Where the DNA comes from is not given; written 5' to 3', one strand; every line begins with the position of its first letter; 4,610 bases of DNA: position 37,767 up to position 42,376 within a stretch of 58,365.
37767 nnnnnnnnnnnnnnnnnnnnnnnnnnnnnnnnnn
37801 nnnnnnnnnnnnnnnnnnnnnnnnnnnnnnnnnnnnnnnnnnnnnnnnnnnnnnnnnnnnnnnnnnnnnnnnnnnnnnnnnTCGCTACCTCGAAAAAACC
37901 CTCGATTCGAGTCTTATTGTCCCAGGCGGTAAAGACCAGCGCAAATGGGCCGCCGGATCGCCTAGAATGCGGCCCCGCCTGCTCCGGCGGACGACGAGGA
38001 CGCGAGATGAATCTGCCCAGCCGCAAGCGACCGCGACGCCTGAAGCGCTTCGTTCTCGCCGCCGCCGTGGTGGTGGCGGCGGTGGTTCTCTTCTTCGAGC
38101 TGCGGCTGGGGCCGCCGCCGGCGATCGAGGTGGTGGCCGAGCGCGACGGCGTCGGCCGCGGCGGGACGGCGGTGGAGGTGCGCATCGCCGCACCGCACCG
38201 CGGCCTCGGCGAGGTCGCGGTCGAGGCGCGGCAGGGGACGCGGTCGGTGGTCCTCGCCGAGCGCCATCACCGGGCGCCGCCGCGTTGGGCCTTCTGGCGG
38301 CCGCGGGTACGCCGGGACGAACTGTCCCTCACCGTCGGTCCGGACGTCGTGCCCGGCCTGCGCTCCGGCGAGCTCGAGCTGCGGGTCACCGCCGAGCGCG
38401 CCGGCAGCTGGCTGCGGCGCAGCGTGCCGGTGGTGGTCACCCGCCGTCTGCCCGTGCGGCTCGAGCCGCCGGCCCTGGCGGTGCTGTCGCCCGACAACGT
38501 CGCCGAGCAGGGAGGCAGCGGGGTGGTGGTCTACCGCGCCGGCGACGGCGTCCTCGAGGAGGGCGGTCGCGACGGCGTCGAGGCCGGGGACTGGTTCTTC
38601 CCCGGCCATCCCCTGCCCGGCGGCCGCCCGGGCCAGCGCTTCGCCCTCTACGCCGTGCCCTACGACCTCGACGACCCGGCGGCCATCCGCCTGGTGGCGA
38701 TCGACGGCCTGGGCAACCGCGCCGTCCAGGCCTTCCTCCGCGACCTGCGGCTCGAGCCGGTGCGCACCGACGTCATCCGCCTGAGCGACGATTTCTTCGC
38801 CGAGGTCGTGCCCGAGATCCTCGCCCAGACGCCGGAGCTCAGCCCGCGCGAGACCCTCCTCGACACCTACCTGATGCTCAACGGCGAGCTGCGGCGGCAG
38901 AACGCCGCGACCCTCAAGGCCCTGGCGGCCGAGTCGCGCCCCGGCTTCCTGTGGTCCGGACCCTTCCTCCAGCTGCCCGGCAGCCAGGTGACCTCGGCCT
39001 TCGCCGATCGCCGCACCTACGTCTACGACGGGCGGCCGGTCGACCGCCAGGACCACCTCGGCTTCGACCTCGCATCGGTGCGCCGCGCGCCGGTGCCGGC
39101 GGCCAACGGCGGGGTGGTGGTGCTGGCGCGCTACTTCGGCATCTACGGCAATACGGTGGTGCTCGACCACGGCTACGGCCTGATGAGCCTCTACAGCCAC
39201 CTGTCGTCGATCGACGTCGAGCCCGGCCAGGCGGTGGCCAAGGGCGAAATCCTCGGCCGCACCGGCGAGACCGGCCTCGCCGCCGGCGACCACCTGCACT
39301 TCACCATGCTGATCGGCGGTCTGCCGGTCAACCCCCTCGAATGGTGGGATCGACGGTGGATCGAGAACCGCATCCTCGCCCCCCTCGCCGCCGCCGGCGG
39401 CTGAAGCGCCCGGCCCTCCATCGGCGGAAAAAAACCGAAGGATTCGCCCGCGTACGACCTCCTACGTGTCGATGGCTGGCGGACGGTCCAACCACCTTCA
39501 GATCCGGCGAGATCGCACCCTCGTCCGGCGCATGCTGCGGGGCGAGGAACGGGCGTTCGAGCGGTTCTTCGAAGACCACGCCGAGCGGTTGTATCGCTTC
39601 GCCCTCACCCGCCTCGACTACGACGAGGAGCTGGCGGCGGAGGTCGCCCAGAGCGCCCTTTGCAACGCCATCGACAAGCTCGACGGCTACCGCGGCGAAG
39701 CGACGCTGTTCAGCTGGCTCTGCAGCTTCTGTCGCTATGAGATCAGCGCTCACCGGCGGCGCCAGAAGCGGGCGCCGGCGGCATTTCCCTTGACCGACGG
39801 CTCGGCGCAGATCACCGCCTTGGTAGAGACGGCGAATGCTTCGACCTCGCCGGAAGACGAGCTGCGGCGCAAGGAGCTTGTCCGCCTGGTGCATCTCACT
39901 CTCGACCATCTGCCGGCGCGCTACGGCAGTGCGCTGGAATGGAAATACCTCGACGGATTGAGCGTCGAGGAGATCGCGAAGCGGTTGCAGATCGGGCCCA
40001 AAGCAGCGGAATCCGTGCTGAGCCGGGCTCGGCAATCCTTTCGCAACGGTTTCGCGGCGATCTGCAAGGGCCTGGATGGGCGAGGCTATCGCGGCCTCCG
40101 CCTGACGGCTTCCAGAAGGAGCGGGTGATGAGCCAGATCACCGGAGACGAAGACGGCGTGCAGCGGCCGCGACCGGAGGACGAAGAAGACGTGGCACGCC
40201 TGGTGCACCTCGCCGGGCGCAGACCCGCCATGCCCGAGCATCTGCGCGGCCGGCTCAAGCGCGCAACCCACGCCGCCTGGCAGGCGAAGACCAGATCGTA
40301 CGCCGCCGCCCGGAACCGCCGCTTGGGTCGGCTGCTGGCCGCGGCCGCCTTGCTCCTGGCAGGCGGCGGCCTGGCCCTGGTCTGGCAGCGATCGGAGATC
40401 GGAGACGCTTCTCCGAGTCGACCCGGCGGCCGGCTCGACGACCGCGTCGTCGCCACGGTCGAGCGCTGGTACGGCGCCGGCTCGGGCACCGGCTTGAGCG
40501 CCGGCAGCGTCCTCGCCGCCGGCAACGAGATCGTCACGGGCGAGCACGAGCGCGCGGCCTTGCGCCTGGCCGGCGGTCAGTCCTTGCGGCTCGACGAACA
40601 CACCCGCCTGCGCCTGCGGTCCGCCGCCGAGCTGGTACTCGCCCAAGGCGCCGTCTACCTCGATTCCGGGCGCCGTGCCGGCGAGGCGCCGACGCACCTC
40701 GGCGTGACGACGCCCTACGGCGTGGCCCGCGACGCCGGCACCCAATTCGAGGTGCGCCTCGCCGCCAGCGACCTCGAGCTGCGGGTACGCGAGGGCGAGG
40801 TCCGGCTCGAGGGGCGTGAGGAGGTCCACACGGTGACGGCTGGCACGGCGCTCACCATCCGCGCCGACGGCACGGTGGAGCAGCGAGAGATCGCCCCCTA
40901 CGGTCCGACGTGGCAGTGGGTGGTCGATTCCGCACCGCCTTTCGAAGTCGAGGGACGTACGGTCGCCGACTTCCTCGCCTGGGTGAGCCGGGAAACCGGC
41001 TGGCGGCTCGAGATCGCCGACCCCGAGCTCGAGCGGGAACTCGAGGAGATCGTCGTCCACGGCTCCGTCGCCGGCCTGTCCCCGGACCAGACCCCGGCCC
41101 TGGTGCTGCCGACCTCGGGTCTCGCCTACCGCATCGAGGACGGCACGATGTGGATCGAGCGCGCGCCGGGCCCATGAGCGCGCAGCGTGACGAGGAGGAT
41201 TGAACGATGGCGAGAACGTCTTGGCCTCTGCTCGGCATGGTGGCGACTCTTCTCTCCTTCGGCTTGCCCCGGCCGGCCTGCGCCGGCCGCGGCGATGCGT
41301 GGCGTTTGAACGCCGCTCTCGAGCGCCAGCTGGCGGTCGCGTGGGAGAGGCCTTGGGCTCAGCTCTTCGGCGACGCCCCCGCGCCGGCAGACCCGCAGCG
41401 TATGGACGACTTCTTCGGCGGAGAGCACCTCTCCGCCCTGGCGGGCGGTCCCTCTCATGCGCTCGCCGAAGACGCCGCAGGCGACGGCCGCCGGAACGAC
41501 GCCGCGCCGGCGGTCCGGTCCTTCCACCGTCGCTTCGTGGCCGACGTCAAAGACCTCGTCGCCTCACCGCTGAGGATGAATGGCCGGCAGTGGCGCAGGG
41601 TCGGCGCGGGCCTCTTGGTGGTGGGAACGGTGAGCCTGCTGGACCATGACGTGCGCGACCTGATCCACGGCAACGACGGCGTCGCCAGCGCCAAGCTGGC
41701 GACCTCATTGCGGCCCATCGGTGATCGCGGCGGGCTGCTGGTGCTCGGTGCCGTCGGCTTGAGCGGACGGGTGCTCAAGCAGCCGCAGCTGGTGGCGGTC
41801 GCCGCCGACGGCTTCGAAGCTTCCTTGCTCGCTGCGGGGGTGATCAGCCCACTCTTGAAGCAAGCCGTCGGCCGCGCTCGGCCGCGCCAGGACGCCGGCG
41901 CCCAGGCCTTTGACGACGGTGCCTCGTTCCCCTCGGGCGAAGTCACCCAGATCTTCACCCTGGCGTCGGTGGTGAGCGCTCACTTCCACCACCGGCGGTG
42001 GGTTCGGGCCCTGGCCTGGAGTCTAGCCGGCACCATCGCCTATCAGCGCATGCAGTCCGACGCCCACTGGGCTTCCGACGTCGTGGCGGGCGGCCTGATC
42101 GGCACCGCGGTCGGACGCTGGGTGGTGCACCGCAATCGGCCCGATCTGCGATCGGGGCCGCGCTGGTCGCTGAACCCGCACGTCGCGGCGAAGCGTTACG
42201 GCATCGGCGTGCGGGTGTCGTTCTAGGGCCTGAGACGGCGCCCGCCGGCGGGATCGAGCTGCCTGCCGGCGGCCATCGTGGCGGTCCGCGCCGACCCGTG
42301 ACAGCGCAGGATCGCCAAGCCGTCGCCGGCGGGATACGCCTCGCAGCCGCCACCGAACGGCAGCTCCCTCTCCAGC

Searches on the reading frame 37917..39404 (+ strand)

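Call 81: search_protein_families(library=pfam, proteins=[window:37917-39404:+], max_evalue=0.00001)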
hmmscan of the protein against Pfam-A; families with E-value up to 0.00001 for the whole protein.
window:37917-39404:+ (495 aa): 1 family
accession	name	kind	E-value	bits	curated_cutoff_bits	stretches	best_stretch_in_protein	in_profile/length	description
PF01551.29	Peptidase_M23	-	3.8e-27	94.7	28.7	1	379-473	2-96/96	Peptidase family M23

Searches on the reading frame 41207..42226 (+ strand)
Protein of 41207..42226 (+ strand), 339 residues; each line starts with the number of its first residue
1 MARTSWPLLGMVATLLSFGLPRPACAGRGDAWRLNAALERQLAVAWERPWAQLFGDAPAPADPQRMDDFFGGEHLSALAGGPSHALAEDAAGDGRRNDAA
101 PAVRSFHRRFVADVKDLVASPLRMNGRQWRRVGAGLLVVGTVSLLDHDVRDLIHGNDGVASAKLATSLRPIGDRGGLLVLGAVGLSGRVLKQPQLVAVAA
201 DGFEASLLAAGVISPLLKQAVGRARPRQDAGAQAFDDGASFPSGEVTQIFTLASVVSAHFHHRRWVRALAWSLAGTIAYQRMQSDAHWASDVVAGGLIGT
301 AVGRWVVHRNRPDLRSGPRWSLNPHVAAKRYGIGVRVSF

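Call 81: search_protein_families(library=pfam, proteins=[window:41207-42226:+], max_evalue=0.00001)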
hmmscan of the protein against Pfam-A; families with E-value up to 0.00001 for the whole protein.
window:41207-42226:+ (339 aa): 1 family
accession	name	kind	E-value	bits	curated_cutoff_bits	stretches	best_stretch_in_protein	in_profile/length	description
PF01569.27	PAP2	-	4.1e-17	62.6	27.2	1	206-308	8-123/130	PAP2 superfamily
